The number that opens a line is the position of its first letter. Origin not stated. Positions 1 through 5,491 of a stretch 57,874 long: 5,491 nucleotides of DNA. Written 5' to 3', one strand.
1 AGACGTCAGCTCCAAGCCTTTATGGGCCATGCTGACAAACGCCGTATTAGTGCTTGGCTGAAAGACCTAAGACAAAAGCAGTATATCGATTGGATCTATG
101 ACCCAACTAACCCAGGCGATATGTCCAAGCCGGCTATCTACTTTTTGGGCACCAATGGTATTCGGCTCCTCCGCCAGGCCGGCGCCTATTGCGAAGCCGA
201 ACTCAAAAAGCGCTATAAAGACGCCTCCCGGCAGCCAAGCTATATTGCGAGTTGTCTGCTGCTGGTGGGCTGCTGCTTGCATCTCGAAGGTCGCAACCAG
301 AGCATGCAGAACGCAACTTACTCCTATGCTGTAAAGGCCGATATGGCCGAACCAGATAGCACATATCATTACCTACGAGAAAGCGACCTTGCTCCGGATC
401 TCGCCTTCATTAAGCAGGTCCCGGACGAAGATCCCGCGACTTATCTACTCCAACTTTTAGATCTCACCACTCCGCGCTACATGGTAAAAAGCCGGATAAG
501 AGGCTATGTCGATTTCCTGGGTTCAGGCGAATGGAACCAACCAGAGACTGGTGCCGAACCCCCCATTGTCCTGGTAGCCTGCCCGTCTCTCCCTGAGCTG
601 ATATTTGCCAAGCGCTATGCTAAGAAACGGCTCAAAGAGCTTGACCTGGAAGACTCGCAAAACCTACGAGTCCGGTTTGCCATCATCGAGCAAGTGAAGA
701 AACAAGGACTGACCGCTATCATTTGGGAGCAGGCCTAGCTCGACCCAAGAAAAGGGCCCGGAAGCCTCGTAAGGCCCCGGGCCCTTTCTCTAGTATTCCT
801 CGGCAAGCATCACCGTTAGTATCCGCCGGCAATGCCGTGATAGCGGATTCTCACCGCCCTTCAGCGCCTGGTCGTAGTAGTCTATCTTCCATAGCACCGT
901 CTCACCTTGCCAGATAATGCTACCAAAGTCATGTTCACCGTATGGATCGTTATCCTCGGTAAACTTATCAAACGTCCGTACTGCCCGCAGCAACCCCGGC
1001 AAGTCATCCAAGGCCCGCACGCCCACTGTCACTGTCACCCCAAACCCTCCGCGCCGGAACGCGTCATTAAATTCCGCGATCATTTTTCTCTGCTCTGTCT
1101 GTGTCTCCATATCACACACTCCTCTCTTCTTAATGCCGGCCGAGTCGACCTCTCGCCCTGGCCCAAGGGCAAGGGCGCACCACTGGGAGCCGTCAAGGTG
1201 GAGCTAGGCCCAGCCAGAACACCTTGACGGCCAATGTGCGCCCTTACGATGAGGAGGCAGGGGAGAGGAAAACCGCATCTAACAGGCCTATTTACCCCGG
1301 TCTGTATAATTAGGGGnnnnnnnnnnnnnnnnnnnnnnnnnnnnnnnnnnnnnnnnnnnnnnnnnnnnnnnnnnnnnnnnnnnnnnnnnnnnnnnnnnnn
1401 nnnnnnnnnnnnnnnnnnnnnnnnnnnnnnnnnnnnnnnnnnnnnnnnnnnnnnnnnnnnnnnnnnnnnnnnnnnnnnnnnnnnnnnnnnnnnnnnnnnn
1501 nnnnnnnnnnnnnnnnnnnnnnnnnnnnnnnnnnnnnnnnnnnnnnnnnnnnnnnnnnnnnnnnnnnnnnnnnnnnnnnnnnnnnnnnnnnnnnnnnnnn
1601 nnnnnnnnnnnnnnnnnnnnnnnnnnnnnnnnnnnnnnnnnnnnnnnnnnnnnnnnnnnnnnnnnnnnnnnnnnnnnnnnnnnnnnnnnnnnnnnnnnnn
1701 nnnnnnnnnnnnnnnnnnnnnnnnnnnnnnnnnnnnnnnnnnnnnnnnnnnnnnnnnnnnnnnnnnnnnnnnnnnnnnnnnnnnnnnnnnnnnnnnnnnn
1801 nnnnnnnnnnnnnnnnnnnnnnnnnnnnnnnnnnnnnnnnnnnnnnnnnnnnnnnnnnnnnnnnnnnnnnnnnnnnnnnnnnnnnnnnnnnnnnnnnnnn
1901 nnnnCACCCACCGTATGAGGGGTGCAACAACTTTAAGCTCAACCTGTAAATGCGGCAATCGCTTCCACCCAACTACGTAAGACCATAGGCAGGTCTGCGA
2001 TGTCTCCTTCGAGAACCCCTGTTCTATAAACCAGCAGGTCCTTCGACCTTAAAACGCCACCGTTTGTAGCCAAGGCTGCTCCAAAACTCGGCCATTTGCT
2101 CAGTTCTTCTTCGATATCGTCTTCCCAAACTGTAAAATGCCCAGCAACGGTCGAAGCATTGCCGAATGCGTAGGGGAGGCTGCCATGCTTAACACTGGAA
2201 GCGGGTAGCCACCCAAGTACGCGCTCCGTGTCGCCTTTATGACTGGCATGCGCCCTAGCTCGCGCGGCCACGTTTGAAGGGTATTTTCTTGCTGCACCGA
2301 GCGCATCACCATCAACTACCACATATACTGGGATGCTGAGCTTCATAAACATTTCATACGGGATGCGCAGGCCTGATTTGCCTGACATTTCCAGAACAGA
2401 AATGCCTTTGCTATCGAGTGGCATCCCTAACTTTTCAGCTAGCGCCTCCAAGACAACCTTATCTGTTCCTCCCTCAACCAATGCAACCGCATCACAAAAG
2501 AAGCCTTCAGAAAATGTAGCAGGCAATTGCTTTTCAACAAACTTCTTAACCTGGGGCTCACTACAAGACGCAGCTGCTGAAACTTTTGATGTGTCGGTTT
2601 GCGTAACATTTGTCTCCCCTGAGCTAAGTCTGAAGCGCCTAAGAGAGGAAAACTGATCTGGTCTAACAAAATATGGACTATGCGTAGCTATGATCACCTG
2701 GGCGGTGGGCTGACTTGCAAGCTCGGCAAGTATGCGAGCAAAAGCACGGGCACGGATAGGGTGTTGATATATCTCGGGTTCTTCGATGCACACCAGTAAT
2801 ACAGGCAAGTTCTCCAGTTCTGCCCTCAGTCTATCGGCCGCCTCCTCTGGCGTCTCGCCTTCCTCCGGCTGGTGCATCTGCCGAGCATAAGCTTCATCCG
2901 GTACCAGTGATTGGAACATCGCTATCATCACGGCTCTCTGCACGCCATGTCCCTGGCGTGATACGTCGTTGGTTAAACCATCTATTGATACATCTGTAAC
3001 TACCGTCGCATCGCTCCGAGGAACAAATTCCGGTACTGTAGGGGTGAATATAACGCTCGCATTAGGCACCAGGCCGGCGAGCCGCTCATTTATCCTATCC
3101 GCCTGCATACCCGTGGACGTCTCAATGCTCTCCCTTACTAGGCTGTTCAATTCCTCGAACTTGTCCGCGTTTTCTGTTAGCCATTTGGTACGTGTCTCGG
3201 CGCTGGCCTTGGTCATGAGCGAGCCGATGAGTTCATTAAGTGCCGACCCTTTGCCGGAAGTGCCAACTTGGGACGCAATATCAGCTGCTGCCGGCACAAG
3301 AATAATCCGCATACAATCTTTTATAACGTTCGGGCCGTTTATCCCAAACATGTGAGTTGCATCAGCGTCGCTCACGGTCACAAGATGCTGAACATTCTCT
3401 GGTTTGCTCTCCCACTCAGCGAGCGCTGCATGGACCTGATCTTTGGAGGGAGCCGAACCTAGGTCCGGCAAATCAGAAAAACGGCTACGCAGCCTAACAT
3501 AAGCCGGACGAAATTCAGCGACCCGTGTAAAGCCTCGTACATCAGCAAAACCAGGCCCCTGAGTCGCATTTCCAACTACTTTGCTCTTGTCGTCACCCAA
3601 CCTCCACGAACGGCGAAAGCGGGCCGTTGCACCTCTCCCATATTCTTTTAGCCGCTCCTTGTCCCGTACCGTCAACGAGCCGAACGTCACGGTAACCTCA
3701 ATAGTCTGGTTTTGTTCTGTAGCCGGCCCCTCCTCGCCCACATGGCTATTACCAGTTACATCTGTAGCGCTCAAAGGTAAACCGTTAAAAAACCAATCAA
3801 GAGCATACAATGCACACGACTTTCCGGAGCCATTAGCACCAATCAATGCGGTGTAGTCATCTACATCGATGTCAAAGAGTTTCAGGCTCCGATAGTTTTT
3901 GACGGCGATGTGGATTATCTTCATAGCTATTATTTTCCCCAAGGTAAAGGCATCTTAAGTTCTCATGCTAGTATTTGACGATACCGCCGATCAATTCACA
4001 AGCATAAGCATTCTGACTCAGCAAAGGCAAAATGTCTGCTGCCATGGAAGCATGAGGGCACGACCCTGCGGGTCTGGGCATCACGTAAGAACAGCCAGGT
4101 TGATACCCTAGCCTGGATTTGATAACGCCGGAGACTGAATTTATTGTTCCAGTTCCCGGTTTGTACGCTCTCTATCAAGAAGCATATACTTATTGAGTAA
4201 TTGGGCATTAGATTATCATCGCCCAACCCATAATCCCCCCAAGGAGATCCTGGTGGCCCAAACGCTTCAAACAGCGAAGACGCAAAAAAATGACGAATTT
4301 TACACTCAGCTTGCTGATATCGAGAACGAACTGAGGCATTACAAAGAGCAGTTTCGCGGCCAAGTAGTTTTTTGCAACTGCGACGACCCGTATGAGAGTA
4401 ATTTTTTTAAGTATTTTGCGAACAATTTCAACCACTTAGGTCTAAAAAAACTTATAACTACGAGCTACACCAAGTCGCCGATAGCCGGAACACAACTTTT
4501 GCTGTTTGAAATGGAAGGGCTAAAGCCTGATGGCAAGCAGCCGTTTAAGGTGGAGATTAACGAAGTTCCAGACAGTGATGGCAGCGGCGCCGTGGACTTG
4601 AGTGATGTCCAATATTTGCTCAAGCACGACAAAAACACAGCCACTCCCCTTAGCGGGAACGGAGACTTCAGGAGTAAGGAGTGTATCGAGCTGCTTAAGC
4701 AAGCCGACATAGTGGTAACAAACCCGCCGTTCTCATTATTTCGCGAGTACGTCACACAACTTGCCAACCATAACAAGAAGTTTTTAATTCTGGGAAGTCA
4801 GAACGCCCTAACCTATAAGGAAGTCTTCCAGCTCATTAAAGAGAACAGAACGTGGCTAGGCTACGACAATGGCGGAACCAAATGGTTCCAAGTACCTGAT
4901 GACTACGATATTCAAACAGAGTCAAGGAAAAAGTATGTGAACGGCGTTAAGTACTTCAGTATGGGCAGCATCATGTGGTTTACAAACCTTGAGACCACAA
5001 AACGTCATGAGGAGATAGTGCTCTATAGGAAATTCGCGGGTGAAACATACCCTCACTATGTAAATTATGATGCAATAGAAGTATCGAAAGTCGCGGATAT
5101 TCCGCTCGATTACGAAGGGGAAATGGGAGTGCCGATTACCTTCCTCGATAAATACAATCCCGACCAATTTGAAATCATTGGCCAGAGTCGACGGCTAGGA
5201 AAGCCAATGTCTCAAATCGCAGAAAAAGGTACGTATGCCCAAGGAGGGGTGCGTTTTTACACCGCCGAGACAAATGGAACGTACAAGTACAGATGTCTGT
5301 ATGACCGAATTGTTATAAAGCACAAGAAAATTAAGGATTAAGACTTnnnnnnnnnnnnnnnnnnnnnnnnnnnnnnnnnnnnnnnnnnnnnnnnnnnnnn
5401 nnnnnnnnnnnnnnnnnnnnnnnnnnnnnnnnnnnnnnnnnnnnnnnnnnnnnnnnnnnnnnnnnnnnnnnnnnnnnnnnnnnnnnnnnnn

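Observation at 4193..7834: EcoRI-family methyltransferase coupled to a DUF262+HNH nuclease and followed by DUF2130: non-canonical R-M-like module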

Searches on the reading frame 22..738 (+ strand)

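Call 3: search_protein_families(library=pfam, proteins=[window:22-738:+], max_evalue=0.01)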
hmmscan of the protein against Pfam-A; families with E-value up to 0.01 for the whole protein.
window:22-738:+ (238 aa): 1 family
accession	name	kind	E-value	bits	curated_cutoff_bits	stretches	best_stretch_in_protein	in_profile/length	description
PF13814.12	Replic_Relax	-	0.00052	20.6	25.3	1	6-173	26-183/191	Replication-relaxation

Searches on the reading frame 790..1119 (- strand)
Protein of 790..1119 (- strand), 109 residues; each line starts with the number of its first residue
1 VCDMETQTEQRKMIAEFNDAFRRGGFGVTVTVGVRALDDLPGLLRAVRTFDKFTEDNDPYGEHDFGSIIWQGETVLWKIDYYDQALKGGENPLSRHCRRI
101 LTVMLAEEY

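Call 3: search_protein_families(library=pfam, proteins=[window:790-1119:-], max_evalue=0.01)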
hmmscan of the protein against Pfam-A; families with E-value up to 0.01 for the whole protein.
window:790-1119:- (109 aa): 1 family
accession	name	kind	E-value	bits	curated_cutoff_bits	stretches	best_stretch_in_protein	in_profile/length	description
PF12599.13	DUF3768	-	2.3e-25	88.8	25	1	31-108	2-83/83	Protein of unknown function (DUF3768)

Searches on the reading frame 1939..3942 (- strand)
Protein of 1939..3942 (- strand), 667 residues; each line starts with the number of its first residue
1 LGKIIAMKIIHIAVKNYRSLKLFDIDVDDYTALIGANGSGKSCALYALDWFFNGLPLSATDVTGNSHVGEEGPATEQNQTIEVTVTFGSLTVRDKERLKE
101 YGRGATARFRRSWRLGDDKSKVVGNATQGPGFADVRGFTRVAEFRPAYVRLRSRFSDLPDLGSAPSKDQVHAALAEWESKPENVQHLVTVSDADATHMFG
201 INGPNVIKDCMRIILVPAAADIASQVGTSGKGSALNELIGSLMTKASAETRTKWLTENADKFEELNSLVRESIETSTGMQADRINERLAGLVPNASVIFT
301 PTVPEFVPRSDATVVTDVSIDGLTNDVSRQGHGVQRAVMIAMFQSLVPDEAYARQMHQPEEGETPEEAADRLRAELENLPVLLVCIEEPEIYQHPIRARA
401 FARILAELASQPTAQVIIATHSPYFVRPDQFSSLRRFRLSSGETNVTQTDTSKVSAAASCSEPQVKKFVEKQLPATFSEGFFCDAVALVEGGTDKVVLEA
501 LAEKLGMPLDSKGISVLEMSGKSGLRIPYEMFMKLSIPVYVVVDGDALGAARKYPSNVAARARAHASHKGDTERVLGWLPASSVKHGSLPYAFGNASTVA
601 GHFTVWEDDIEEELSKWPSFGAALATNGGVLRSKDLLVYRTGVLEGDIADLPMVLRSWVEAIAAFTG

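Call 3: search_protein_families(library=pfam, proteins=[window:1939-3942:-], max_evalue=0.01)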
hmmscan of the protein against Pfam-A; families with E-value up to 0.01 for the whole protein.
window:1939-3942:- (667 aa): 7 families
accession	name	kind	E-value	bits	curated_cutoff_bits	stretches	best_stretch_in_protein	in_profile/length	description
PF13175.12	AAA_15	-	9.8e-35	121.3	32.1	2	229-426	216-374/374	AAA ATPase domain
PF20469.4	OLD-like_TOPRIM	-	7.8e-18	65.2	23.2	1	481-546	1-67/67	Overcoming lysogenization defect protein-like, TOPRIM domain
PF13304.12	AAA_21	-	2.6e-15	57.7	27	2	379-426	256-303/304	AAA domain, putative AbiEii toxin, Type IV TA system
PF02463.25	SMC_N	-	7.4e-06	26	40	1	9-53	2-49/220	RecF/RecN/SMC N terminal domain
PF13476.12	AAA_23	-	3.4e-05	25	27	1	12-87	2-79/201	AAA domain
PF11398.14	DUF2813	-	4.6e-05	23.4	21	1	7-91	1-84/372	Protein of unknown function (DUF2813)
PF13555.12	AAA_29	-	0.0018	18.5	27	1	18-48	13-42/61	P-loop containing region of AAA domain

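Call 4: search_protein_families(library=padloc, proteins=[window:1939-3942:-], max_evalue=0.01)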
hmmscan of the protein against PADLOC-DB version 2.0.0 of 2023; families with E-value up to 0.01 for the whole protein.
window:1939-3942:- (667 aa): 125 families (the best 25 are shown)
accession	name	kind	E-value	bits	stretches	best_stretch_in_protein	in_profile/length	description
PDLC02358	Old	-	1.2e-50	170.9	2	213-549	142-451/578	Old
PDLC02979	AriA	-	7e-38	129.4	1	7-426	1-373/373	-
PDLC00093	GajA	-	7.9e-35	118.7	2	372-581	378-588/736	AAA ATPase domain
PDLC00095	GajA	-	9.3e-34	115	2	375-556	390-577/752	AAA ATPase domain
PDLC00070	GajA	-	3.6e-32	109.7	2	207-560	147-461/596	AAA ATPase domain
PDLC00065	GajA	-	5.8e-30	102.7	2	374-552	327-511/670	AAA ATPase domain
PDLC00090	GajA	-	2.3e-27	94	2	206-545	157-476/659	AAA ATPase domain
PDLC00085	GajA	-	8.1e-27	92.2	2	385-548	272-443/580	AAA ATPase domain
PDLC00094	GajA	-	2.1e-25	87.2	2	372-551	292-459/569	AAA ATPase domain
PDLC00067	GajA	-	3.1e-25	86.7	2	383-547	307-461/604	AAA ATPase domain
PDLC00066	GajA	-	3.3e-25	86.7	2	378-566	276-453/567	AAA ATPase domain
PDLC00062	GajA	-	4.9e-25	86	3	384-471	306-387/639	AAA ATPase domain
PDLC00096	GajA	-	1.1e-24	85.1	2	372-546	281-455/630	AAA ATPase domain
PDLC00063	GajA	-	4.4e-24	83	2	380-549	344-529/679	AAA ATPase domain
PDLC00091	GajA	-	1.3e-22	78.4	2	377-535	295-445/627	AAA ATPase domain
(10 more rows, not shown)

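Call 5: search_protein_families(library=ncbifam, proteins=[window:1939-3942:-], max_evalue=0.01)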
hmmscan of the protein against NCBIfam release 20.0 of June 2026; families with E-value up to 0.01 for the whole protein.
window:1939-3942:- (667 aa): 4 families
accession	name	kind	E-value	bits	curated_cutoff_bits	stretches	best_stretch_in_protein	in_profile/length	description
NF038234.1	retron_eff_Eco8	equivalog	7.6e-13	47.9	250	2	7-56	1-51/679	retron Eco8 family effector endonuclease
NF047739.1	antiphage_MADS3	equivalog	9.9e-13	48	420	2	9-47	2-40/427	methylation-associated defense system AAA family ATPase MAD3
NF041760.1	PtuA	equivalog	1.4e-06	27.5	500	1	7-49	50-93/524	retron Ec78 anti-phage system effector ATPase PtuA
TIGR00611.2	recf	equivalog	0.0026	17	172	1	11-53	3-46/339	DNA replication/repair protein RecF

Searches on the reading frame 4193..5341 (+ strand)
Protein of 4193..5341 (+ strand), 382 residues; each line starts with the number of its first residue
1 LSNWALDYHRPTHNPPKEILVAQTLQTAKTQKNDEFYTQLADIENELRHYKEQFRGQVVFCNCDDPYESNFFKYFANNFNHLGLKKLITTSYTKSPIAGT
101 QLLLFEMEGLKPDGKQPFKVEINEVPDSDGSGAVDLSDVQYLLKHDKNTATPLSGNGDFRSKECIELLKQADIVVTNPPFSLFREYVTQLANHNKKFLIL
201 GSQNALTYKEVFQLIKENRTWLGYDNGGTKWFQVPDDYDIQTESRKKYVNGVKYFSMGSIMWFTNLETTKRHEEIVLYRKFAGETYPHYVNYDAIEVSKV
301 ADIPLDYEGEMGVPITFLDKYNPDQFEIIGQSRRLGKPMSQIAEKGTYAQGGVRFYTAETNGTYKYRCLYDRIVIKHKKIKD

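Call 3: search_protein_families(library=pfam, proteins=[window:4193-5341:+], max_evalue=0.01)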
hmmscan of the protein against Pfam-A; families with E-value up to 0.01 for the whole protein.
window:4193-5341:+ (382 aa): 1 family
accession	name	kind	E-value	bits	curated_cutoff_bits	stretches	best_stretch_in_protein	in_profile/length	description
PF13651.11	EcoRI_methylase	-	1.8e-140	468.6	26.4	1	25-378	2-345/345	Adenine-specific methyltransferase EcoRI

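Call 4: search_protein_families(library=padloc, proteins=[window:4193-5341:+], max_evalue=0.01)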
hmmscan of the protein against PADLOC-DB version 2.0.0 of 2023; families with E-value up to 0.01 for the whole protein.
window:4193-5341:+ (382 aa): 1 family
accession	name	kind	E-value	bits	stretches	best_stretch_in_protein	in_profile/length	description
PDLC03297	MTase_II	-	9.7e-123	407.8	1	21-379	6-329/332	Type II methyltransferase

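Call 5: search_protein_families(library=ncbifam, proteins=[window:4193-5341:+], max_evalue=0.01)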
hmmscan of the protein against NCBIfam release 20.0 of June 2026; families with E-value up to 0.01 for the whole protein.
window:4193-5341:+ (382 aa): 0 families

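Call 7: search_solved_structures(query=window:4193-5341:+, max_evalue=1)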
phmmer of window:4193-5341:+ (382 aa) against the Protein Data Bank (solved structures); distinct sequences matched with E-value up to 1: 0.

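Call 45: search_dna_similar(query=window:4253-5338:+, collection=plasmids, mode=protein, max_rows=60, rows=spread)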
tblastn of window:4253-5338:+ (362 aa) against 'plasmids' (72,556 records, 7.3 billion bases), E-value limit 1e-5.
Records with a match: 98; places in all: 105; records where one place covers at least 80% of the query: 65.
Best place of each record, by identity: 60-80% 6; <60% 92.
By first word of the organism name: Lactococcus 21; Enterococcus 12; Lactiplantibacillus 9; Escherichia 6; Raoultella 4; Variovorax 3; Klebsiella 3; Apilactobacillus 3; Rhodococcus 3; Leuconostoc 3; and 25 more.
By predicted mobility (MOB-suite, as given by PLSDB): mobilizable 50; non-mobilizable 34; conjugative 14.
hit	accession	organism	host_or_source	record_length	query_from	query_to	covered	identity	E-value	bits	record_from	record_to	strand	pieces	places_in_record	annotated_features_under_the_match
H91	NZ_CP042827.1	Ruania zhangjianzhongii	bat,pure culture,feces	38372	3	357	98%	56.7%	5e-140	446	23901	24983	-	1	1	adenine-specific methyltransferase EcoRI family protein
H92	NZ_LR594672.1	Variovorax sp. PBL-E5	linuron-contaminated soil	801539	4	359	98%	52.9%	9e-111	362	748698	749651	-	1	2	adenine-specific methyltransferase EcoRI family protein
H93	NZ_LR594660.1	Variovorax sp. PBL-H6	linuron-contaminated soil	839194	4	359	98%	52.9%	9e-111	362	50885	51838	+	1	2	adenine-specific methyltransferase EcoRI family protein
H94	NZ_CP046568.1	Dietzia sp. DQ12-45-1b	product water from oilfield,product ...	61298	3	359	99%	50.0%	1e-113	370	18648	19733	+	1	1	adenine-specific methyltransferase EcoRI family protein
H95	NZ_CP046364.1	Macrococcoides canis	dog,swabs,ear infection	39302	1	362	100%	46.6%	9e-90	301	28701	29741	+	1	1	adenine-specific methyltransferase EcoRI family protein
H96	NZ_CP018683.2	Vibrio harveyi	Trachinotus ovatus,liver of diseased ...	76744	5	358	98%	47.5%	3e-89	300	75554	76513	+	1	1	adenine-specific methyltransferase EcoRI family protein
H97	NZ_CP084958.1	Sulfitobacter indolifex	cell culture,Seawater from the North ...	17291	5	314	86%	52.7%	1e-94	315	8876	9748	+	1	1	adenine-specific methyltransferase EcoRI family protein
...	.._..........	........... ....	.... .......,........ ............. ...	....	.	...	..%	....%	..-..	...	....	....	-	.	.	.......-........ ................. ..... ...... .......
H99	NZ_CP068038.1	Escherichia coli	swine,intestinal tract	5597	3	361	99%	44.5%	1e-82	281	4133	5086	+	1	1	adenine-specific methyltransferase EcoRI family protein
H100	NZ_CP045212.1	Escherichia coli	Ground beef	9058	3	361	99%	44.5%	1e-82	281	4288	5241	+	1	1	adenine-specific methyltransferase EcoRI family protein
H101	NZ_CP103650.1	Escherichia coli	Homo sapiens,blood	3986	3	361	99%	44.3%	6e-83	281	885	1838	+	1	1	adenine-specific methyltransferase EcoRI family protein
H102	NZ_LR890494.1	Klebsiella pneumoniae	Homo sapiens,urine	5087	13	361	96%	44.8%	2e-78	269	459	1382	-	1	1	adenine-specific methyltransferase EcoRI family protein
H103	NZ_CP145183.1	Raoultella ornithinolytica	Hospital waste water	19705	13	361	96%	44.8%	2e-78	269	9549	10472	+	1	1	adenine-specific methyltransferase EcoRI family protein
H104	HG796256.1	uncultured bacterium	-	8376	3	359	99%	43.6%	2e-88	297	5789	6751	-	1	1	CDS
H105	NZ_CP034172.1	Chryseobacterium taklimakanense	Homo sapiens,Blood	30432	2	316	87%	49.2%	1e-71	296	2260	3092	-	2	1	none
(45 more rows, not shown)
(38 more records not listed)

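Call 46: get_annotated_region(hit=H100, flank=3000)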
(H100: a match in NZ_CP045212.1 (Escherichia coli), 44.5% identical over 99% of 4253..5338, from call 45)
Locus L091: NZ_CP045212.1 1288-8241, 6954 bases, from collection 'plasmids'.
description: Escherichia coli strain 4 plasmid pCol-4, complete sequence
organism: Escherichia coli (NCBI taxid 562)
taxonomy: Bacteria; Pseudomonadota; Gammaproteobacteria; Enterobacterales; Enterobacteriaceae; Escherichia; Escherichia coli
host: -; source: Ground beef; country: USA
typing (MOB-suite, as given by PLSDB): mobilizable; replicon rep_cluster_2350; relaxase MOBP
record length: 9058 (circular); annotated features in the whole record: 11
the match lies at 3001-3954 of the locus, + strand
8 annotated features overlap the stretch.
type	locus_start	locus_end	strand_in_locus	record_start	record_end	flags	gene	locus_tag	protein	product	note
CDS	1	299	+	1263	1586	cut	-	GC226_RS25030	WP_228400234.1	MobC family plasmid mobilization relaxosome protein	-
CDS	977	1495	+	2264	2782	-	-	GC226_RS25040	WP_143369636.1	MbeB family mobilization protein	-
CDS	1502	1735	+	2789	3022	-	-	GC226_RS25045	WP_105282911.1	MbeD family mobilization/exclusion protein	-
CDS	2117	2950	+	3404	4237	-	-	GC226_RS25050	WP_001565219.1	type-2 restriction enzyme EcoRI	-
CDS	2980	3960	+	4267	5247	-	-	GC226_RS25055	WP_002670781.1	adenine-specific methyltransferase EcoRI family protein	-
CDS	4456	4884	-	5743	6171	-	-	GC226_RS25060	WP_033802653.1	Exc2 family lipoprotein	-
CDS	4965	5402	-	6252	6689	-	-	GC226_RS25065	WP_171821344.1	entry exclusion protein 1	-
CDS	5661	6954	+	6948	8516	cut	cea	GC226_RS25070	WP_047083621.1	pore-forming bacteriocin colicin E1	-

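Call 47: get_annotated_region(hit=H102, flank=3000)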
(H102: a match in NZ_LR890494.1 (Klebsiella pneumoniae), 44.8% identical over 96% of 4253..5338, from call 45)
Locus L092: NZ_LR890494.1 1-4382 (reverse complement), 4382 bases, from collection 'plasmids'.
description: Klebsiella pneumoniae strain INF018 isolate INF018 plasmid 2, complete sequence
organism: Klebsiella pneumoniae (NCBI taxid 573)
taxonomy: Bacteria; Pseudomonadota; Gammaproteobacteria; Enterobacterales; Enterobacteriaceae; Klebsiella; Klebsiella pneumoniae
host: -; source: Homo sapiens,urine; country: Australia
typing (MOB-suite, as given by PLSDB): mobilizable; replicon rep_cluster_2335,rep_cluster_2358; relaxase MOBP,MOBP
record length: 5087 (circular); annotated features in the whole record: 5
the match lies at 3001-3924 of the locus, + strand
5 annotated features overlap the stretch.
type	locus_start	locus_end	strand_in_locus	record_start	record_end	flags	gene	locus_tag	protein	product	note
CDS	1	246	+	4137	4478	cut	-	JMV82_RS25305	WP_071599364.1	MobC family plasmid mobilization relaxosome protein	-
CDS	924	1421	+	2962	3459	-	-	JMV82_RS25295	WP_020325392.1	MbeB family mobilization protein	-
CDS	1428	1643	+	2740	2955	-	-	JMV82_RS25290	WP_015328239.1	MbeD family mobilization/exclusion protein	-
CDS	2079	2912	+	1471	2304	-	-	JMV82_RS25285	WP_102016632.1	EcoRI family type II restriction endonuclease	GO:0009307 - DNA restriction-modification system [Evidence IEA]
CDS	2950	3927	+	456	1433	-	-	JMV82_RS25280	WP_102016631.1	adenine-specific methyltransferase EcoRI family protein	-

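Call 48: get_annotated_region(hit=H96, flank=3000)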
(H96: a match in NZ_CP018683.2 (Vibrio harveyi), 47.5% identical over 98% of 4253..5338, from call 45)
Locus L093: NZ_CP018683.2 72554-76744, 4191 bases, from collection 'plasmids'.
description: Vibrio harveyi strain QT520 plasmid p2, complete sequence
organism: Vibrio harveyi (NCBI taxid 669)
taxonomy: Bacteria; Pseudomonadota; Gammaproteobacteria; Vibrionales; Vibrionaceae; Vibrio; Vibrio harveyi
host: -; source: Trachinotus ovatus,liver of diseased deep sea cage-cultured grouper; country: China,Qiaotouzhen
typing (MOB-suite, as given by PLSDB): conjugative; replicon rep_cluster_1500; relaxase MOBF; mating-pair formation MPF_F
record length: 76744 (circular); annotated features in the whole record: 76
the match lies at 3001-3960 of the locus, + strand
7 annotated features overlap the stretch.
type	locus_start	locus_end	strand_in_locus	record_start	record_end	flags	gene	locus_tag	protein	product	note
CDS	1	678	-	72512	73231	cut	-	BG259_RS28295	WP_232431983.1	FRG domain-containing protein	-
CDS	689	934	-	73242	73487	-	-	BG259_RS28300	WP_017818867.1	hypothetical protein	-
CDS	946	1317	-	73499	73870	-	-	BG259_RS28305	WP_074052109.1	hypothetical protein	-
CDS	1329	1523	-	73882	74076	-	-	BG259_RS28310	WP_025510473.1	hypothetical protein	-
CDS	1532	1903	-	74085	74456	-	-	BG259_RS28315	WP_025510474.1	DNA-binding protein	-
CDS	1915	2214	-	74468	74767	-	-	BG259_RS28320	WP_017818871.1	type II toxin-antitoxin system HigB family toxin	-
CDS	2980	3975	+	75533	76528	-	-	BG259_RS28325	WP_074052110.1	adenine-specific methyltransferase EcoRI family protein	-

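Call 90: search_protein_families(library=phrogs, proteins=[window:4253-5338:+], max_evalue=0.001)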
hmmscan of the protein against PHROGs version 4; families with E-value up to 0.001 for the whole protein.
window:4253-5338:+ (362 aa): 1 family
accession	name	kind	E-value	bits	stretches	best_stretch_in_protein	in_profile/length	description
phrog_799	-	other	1.1e-05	25.8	1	134-198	270-333/458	DNA methyltransferase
